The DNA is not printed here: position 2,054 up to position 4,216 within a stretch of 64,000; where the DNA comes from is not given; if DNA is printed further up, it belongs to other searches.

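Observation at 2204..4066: Radical-SAM-like enzyme with Cx8Cx2C instead of CxxxCxxC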

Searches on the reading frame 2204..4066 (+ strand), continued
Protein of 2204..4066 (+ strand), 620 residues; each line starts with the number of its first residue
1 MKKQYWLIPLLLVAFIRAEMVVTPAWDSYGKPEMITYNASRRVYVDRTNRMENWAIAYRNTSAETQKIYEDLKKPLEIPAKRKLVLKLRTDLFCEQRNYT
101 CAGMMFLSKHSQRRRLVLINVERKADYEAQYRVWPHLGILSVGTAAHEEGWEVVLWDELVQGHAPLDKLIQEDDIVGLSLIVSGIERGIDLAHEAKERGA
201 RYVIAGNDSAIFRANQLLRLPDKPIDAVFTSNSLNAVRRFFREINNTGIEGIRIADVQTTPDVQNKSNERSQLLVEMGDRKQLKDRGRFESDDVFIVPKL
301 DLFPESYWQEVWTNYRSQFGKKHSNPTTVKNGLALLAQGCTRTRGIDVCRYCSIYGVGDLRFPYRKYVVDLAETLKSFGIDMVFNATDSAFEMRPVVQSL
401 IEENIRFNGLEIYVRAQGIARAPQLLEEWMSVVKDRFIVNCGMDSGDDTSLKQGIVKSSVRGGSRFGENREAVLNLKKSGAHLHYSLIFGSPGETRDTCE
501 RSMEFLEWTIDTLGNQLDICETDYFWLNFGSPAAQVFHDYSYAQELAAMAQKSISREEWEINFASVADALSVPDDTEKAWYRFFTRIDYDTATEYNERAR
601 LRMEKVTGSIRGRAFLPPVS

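Call 89: find_homologous_proteins(query=P0142, max_evalue=1e-10)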
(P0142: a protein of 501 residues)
Query P0142 (501 aa): 85 proteins with E <= 1e-10 among 8000 candidates.
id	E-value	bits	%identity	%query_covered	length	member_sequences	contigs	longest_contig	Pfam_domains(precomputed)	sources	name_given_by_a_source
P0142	0.0e+0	1127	100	100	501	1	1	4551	PF04055.28,PF02310.25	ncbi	-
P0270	7.8e-192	657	57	98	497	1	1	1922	PF04055.28,PF02310.25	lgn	-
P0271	2.8e-190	652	59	99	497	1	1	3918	PF04055.28,PF02310.25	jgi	jgi:radical SAM superfamily enzyme YgiQ (UPF0313 family)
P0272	7.0e-189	647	57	99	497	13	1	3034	PF04055.28,PF02310.25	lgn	-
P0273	1.9e-188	646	56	99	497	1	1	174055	PF04055.28,PF02310.25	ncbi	-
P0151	6.1e-188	644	59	99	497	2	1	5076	PF04055.28,PF02310.25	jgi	jgi:radical SAM superfamily enzyme YgiQ (UPF0313 family)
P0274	1.2e-187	643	56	99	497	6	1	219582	PF04055.28,PF02310.25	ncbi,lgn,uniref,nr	ncbi:B12-binding domain-containing radical SAM protein [Streptomyces sp. Je 1-79]|uniref:B12-binding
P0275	1.5e-187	643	57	99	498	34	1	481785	PF04055.28,PF02310.25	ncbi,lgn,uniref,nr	ncbi:radical SAM protein [Streptomyces sp. W1SF4]|uniref:B12-binding domain-containing radical SAM p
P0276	2.4e-187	642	57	99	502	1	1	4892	PF04055.28,PF02310.25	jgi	jgi:radical SAM superfamily enzyme YgiQ (UPF0313 family)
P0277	2.8e-187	642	56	98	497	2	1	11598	PF04055.28,PF02310.25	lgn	-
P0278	1.1e-186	640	57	99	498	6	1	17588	PF04055.28,PF02310.25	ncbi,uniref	ncbi:B12-binding domain-containing radical SAM protein [Streptomyces eurythermus]|uniref:B12-binding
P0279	1.9e-185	636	56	98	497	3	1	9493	PF04055.28,PF02310.25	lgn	-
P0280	3.5e-185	635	55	98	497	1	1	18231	PF04055.28,PF02310.25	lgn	-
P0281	1.0e-184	633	58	97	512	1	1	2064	PF04055.28,PF02310.25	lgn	-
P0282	6.6e-184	631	56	99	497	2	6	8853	PF04055.28,PF02310.25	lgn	-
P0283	1.5e-183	629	56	99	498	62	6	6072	PF04055.28,PF02310.25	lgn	-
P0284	8.3e-183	627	57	99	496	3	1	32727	PF04055.28,PF02310.25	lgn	-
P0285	1.9e-182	626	56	99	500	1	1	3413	PF04055.28,PF02310.25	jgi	-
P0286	3.4e-182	625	56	99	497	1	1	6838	PF04055.28,PF02310.25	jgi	jgi:radical SAM superfamily enzyme YgiQ (UPF0313 family)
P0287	3.1e-181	622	55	99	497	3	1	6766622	PF04055.28,PF02310.25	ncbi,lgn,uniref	ncbi:hypothetical protein SUDANB120_00422 [Streptomyces sp. enrichment culture]|uniref:B12-binding d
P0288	1.0e-180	620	55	99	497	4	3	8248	PF04055.28,PF02310.25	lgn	-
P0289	3.1e-180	618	57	99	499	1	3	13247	PF04055.28,PF02310.25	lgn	-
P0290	1.6e-177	609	55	99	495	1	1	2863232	PF04055.28,PF02310.25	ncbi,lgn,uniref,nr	ncbi:B12-binding domain-containing radical SAM protein [Tenacibaculum finnmarkense]|uniref:B12-bindi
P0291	1.2e-176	607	54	99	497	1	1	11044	PF04055.28,PF02310.25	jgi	jgi:radical SAM superfamily enzyme YgiQ (UPF0313 family)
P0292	1.1e-175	603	56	99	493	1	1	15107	PF04055.28,PF02310.25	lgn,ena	-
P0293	2.4e-175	602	54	99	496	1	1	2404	PF04055.28,PF02310.25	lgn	-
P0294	4.2e-174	598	55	99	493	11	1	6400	PF04055.28,PF02310.25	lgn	-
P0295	7.9e-174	597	55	98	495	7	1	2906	PF04055.28,PF02310.25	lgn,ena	-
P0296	4.5e-172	592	54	98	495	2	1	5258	PF04055.28,PF02310.25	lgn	-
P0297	9.8e-172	590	53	98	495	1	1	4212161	PF04055.28,PF02310.25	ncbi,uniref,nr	ncbi:radical SAM protein [Salegentibacter sp. Hel_I_6]|uniref:B12-binding domain-containing radical 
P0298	3.1e-171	589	52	99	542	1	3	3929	PF04055.28,PF02310.25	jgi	jgi:radical SAM superfamily enzyme YgiQ (UPF0313 family)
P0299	1.7e-170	586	53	98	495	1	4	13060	PF04055.28,PF02310.25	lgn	-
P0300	1.4e-168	580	51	99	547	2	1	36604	PF04055.28,PF02310.25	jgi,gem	-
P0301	1.3e-167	577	53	99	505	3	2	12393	PF04055.28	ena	-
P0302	2.8e-166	572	53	98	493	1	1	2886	PF04055.28,PF02310.25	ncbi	-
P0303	1.3e-165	570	55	94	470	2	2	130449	PF04055.28,PF02310.25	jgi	-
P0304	3.3e-165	569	53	99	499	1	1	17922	PF04055.28,PF02310.25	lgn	-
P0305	2.4e-164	566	52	99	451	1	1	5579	PF04055.28,PF02310.25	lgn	-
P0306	9.3e-163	561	54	93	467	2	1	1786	PF04055.28,PF02310.25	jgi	jgi:radical SAM superfamily enzyme YgiQ (UPF0313 family)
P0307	8.5e-159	548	49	99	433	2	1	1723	PF04055.28,PF02310.25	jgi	jgi:radical SAM superfamily enzyme YgiQ (UPF0313 family)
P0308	2.7e-158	546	54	94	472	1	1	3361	PF04055.28,PF02310.25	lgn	-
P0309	4.6e-136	473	49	99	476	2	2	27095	PF04055.28,PF02310.25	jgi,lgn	jgi:radical SAM superfamily enzyme YgiQ (UPF0313 family)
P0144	9.7e-133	462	47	98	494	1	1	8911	PF04055.28,PF02310.25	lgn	-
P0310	5.4e-132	459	56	71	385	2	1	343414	PF04055.28,PF02310.25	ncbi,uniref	ncbi:B12-binding domain-containing radical SAM protein [Streptomyces sp. NPDC126499]|uniref:B12-bind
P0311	6.0e-131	456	46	99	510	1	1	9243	PF04055.28,PF02310.25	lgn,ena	-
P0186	4.4e-120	420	52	75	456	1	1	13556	PF04055.28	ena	-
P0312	1.1e-115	406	44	93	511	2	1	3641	PF04055.28,PF02310.25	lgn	-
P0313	3.2e-115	404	43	96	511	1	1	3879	PF04055.28,PF02310.25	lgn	-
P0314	1.2e-114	402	57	62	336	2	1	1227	PF04055.28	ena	-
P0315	1.5e-109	385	42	93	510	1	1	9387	PF04055.28,PF02310.25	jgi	-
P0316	1.7e-108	382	41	93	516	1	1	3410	PF04055.28,PF02310.25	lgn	-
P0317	2.1e-107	378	42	95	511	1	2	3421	PF04055.28,PF02310.25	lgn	-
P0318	2.4e-106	375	43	93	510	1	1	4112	PF04055.28,PF02310.25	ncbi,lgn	-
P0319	1.1e-105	373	41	93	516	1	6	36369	PF04055.28,PF02310.25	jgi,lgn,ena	-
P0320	1.9e-105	372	39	96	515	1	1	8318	PF04055.28,PF02310.25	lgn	-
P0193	2.3e-104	368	55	60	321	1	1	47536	PF02310.25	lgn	-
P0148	2.2e-100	355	41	93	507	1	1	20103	PF04055.28,PF02310.25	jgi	jgi:radical SAM superfamily enzyme YgiQ (UPF0313 family)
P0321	1.7e-96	342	39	93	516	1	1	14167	PF04055.28,PF02310.25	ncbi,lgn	-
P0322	8.2e-92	327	44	77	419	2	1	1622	PF04055.28,PF02310.25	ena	-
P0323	2.0e-90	322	40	93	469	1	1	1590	PF04055.28,PF02310.25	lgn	-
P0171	1.4e-88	316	37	99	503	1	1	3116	PF04055.28,PF02310.25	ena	-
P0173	7.5e-87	310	39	93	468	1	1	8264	PF04055.28,PF02310.25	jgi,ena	-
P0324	1.1e-84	303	37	90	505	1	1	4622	PF04055.28,PF02310.25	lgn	-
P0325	9.1e-84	300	39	91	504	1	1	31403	PF04055.28,PF02310.25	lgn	-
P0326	2.9e-78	282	35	93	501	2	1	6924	PF04055.28,PF02310.25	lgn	-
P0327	8.9e-70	254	35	97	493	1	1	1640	PF04055.28,PF02310.25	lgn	-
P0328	2.6e-65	239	34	94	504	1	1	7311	PF04055.28,PF02310.25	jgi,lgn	jgi:radical SAM superfamily enzyme YgiQ (UPF0313 family)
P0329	9.1e-64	234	34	93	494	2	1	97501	PF04055.28,PF02310.25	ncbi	-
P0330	8.3e-61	225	33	97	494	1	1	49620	PF04055.28,PF02310.25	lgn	-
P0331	7.6e-59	218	32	99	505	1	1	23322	PF04055.28,PF02310.25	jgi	jgi:radical SAM superfamily enzyme YgiQ (UPF0313 family)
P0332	2.4e-57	213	50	42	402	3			PF02310.25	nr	nr:cobalamin-dependent protein [Streptomyces sp. 2P-4]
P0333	5.6e-35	139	27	93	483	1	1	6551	PF04055.28,PF02310.25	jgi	-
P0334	1.8e-25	108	27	81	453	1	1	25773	PF04055.28,PF02310.25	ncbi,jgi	-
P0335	2.0e-22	98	28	96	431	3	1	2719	PF04055.28,PF02310.25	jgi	-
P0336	9.3e-20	89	25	81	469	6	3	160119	PF04055.28,PF02310.25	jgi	-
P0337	1.7e-19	88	24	84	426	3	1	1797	PF04055.28,PF02310.25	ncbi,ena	-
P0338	1.2e-17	82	25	86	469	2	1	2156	PF04055.28,PF02310.25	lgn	-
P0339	1.3e-15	76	24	79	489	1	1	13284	PF04055.28,PF02310.25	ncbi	-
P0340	9.5e-15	73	23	80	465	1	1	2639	PF04055.28,PF02310.25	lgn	-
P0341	1.2e-14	72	25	76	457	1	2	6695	PF04055.28,PF02310.25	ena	-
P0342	7.2e-13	67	24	81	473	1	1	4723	PF04055.28,PF02310.25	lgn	-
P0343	2.3e-12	65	24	84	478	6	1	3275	PF04055.28,PF02310.25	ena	-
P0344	9.0e-12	63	26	76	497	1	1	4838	PF04055.28,PF02310.25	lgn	-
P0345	9.8e-12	63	24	69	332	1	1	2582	PF04055.28,PF02310.25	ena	-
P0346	2.4e-11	62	25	73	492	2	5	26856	PF04055.28,PF02310.25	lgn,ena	-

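Call 90: find_encoding_contigs(protein=P0290, flank=10000, max_places=2)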
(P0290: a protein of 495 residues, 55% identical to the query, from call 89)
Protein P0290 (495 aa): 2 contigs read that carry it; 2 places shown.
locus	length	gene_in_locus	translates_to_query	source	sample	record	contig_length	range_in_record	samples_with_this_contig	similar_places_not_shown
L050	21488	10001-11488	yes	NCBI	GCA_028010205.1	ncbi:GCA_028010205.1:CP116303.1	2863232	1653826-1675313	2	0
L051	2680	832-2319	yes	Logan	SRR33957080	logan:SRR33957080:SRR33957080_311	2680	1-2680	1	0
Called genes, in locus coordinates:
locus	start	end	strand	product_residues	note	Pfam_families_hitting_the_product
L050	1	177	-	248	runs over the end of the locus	PF13525:YfiO, PF13174:TPR_6 (faint)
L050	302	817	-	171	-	PF00210:Ferritin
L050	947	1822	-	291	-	PF00701:DHDPS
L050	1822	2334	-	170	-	PF21857:DUF6913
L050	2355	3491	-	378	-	PF13449:Phytase-like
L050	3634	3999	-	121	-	-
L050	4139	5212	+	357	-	PF13495:Phage_int_SAM_4, PF00589:Phage_integrase, PF22823:MrpR_C_cat (weak)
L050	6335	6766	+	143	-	-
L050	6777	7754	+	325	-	PF14559:TPR_19 (faint), PF07719:TPR_2 (faint), PF13174:TPR_6 (faint), PF13181:TPR_8 (faint), PF12895:ANAPC3 (faint), PF13431:TPR_17 (faint), PF13424:TPR_12 (weak), PF00515:TPR_1 (weak), +2 more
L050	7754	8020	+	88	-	-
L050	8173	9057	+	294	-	-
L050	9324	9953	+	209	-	PF01810:LysE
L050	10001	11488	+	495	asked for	PF02310:B12-binding (weak), PF04055:Radical_SAM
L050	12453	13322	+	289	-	-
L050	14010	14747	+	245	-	-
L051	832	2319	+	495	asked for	PF02310:B12-binding (weak), PF04055:Radical_SAM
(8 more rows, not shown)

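Call 91: find_encoding_contigs(protein=P0287, flank=10000, max_places=2)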
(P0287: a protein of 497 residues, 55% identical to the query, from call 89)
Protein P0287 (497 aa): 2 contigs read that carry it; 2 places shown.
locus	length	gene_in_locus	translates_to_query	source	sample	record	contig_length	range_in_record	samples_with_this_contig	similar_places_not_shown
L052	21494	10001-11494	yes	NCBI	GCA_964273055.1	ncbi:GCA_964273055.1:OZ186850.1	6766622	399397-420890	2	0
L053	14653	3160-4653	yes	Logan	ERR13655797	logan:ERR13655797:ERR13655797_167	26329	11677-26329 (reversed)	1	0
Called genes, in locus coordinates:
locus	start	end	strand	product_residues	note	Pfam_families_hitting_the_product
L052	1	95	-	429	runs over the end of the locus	PF05977:MFS_3 (faint), PF07690:MFS_1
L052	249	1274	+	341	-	PF01497:Peripla_BP_2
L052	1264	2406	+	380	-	PF01032:FecCD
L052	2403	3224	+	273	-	PF00005:ABC_tran, PF13304:AAA_21 (faint)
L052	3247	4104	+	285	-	PF04016:DUF364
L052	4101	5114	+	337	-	PF00288:GHMP_kinases_N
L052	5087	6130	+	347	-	PF00291:PALP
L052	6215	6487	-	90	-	-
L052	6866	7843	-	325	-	PF01965:DJ-1_PfpI, PF00165:HTH_AraC (faint), PF12833:HTH_18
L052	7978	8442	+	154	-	-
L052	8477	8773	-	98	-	-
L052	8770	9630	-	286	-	PF13714:PEP_mutase, PF00463:ICL (weak)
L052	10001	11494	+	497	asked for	PF02310:B12-binding, PF04055:Radical_SAM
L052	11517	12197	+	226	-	PF01810:LysE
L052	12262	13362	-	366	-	-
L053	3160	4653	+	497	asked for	PF02310:B12-binding, PF04055:Radical_SAM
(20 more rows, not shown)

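Call 94: find_related_loci(query=A4, collection=metagenome_contigs, flank=5000)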
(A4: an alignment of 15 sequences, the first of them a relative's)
Query A4 (501 aa) in metagenome_contigs; peptide patterns used: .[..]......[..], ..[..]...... (x = any residue, [..] = any of these).
244 stretches matched a pattern; 14 encode a relative of the query (tblastn E <= 1e-3); 14 distinct loci.
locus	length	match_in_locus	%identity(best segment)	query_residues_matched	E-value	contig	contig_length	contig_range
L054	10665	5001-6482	57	6-501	0e+0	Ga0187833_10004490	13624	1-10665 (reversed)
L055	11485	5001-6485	54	8-501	0e+0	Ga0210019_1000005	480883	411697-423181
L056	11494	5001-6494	51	4-501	6e-178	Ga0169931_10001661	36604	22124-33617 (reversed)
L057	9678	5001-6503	53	4-501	6e-177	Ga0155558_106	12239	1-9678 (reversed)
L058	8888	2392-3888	52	3-501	2e-176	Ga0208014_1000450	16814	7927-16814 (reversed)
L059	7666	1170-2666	52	3-501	2e-176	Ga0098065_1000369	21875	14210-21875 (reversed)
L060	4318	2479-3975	52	3-501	0e+0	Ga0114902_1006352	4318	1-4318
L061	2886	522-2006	53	8-501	0e+0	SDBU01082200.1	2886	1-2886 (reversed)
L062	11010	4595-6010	48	6-501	6e-146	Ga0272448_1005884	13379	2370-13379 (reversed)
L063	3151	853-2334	42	1-476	8e-124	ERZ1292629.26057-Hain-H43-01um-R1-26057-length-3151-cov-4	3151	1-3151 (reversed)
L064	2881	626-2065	41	8-473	5e-115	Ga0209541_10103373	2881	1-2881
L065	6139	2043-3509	41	2-476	1e-106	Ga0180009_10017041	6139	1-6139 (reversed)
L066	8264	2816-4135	39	7-474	4e-97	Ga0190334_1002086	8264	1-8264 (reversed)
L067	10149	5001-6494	35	1-494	9e-96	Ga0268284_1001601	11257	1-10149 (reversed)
